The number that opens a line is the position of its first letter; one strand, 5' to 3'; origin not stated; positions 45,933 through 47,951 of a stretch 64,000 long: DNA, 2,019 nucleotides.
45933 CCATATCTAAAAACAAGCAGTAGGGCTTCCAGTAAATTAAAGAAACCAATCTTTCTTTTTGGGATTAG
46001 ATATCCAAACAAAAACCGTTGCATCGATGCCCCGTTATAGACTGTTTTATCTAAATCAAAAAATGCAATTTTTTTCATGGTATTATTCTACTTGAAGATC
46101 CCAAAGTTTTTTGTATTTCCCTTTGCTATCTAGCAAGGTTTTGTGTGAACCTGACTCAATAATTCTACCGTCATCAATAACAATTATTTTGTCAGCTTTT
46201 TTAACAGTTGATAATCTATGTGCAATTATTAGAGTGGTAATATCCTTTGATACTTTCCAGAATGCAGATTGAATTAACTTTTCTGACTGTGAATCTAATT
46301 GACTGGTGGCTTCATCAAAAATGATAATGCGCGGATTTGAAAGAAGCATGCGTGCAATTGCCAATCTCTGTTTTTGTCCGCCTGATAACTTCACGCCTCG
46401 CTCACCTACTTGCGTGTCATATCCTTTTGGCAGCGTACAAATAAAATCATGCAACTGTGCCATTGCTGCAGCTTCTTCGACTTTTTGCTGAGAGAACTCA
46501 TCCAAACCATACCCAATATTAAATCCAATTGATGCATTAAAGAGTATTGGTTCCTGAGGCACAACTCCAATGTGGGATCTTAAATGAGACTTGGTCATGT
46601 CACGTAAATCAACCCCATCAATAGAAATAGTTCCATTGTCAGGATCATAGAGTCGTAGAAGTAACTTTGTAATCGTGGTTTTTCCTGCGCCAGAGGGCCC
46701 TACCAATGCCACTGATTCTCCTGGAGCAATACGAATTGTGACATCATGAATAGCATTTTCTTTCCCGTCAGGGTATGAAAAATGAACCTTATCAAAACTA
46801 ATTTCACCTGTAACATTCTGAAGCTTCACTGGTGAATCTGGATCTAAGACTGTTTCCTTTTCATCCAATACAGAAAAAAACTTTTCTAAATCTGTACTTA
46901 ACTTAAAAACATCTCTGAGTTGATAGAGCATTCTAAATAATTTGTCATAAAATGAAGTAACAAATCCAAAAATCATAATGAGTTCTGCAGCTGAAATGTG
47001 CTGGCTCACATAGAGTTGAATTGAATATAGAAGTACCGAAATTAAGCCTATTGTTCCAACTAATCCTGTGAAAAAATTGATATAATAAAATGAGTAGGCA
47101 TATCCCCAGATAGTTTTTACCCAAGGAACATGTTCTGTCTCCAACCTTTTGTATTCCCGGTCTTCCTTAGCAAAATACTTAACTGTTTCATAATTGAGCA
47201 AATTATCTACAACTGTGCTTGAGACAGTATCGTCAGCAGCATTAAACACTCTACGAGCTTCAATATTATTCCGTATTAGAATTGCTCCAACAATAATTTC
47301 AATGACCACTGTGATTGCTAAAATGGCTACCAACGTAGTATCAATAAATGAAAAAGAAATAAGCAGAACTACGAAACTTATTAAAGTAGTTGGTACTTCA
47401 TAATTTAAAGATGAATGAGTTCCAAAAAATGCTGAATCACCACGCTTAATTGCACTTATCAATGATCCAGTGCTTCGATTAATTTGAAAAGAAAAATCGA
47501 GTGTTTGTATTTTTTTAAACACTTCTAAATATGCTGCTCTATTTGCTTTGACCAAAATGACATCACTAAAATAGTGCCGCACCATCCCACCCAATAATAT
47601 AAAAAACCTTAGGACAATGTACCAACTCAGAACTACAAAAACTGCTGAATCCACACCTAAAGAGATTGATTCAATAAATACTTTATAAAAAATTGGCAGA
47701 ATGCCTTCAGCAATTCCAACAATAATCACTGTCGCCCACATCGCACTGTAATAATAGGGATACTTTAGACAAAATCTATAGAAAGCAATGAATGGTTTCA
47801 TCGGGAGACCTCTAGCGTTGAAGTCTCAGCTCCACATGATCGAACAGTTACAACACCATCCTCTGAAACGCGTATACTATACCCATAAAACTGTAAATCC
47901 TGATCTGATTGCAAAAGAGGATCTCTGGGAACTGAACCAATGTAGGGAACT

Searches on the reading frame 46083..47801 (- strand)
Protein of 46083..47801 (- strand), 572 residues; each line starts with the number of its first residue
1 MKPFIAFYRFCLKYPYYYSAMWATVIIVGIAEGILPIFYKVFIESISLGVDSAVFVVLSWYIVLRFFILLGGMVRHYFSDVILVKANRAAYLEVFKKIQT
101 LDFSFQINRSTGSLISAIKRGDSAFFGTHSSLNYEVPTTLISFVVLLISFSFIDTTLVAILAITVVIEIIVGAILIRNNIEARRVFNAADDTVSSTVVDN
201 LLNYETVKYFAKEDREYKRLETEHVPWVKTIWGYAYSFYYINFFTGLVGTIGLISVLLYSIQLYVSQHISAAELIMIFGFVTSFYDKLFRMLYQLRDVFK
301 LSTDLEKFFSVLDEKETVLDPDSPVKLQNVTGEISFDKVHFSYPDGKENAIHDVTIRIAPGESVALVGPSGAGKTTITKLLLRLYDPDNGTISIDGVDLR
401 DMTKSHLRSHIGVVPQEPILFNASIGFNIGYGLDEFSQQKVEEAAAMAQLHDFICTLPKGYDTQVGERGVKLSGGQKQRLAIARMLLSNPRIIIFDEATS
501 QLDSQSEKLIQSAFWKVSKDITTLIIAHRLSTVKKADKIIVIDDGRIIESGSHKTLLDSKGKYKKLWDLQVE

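Call 79: search_protein_families(library=pfam, proteins=[window:46083-47801:-], max_evalue=0.001)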
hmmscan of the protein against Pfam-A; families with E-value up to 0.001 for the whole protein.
window:46083-47801:- (572 aa): 5 families
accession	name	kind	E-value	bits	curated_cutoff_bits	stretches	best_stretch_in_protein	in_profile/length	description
PF00005.33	ABC_tran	-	1.1e-33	117.2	25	1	352-500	2-137/137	ABC transporter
PF00664.28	ABC_membrane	-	7.9e-18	65.5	28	1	24-282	7-268/274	ABC transporter transmembrane region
PF02463.25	SMC_N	-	1.9e-07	31.2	40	1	416-542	135-211/220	RecF/RecN/SMC N terminal domain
PF13191.12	AAA_16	-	7.4e-05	23.8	32.6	1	360-513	24-155/167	AAA ATPase domain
PF13401.12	AAA_22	-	0.00041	21.1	27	0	363-413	7-33/130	AAA domain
